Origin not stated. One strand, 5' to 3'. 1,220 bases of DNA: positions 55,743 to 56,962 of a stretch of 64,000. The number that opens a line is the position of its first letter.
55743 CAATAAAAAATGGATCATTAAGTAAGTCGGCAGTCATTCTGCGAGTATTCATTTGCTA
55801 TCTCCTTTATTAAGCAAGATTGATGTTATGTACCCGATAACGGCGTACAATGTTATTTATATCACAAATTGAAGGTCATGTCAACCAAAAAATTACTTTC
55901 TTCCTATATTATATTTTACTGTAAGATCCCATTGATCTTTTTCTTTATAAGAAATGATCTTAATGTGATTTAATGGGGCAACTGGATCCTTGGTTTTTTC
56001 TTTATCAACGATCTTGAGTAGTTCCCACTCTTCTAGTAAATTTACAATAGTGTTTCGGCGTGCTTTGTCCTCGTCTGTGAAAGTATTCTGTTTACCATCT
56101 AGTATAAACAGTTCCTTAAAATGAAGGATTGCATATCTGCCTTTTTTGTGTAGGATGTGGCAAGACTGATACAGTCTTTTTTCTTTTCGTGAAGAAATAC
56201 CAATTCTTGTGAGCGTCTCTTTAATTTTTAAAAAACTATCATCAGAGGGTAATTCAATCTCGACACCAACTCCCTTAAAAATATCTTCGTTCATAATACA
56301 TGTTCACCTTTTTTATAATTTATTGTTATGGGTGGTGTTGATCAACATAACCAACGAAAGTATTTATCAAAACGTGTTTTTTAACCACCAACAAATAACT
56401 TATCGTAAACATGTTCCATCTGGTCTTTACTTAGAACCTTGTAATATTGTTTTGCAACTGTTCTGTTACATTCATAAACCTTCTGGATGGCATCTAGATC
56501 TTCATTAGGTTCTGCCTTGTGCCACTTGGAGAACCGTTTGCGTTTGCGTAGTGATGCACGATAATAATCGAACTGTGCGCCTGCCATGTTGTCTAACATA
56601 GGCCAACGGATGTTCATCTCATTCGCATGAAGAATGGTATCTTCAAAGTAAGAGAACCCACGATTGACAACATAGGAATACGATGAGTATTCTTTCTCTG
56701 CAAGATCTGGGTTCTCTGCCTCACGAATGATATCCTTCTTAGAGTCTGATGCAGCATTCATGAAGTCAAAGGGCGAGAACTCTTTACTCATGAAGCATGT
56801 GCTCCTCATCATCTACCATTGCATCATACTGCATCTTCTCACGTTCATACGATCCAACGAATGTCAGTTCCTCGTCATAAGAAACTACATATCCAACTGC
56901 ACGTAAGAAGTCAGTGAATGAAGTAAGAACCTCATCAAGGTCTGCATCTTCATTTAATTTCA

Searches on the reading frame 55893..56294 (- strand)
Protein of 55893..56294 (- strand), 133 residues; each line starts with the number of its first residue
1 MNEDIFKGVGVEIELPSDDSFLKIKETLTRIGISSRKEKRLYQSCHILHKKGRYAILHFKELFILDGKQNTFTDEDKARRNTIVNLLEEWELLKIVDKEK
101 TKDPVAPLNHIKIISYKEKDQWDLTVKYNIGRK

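Call 5: search_protein_families(library=pfam, proteins=[window:55893-56294:-], max_evalue=0.01)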
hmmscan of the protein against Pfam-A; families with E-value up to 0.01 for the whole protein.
window:55893-56294:- (133 aa): 1 family
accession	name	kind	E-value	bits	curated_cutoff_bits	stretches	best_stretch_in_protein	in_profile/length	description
PF01818.22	Translat_reg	-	2.2e-43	147.5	25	1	11-131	2-122/122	Bacteriophage translational regulator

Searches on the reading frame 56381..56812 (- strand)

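Call 5: search_protein_families(library=pfam, proteins=[window:56381-56812:-], max_evalue=0.01)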
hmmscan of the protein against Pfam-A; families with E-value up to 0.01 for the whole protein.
window:56381-56812:- (143 aa): 1 family
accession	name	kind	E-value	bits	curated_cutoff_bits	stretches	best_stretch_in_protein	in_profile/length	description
PF16790.10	Phage_clamp_A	-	6.5e-14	53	27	1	15-131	5-120/144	Bacteriophage clamp loader A subunit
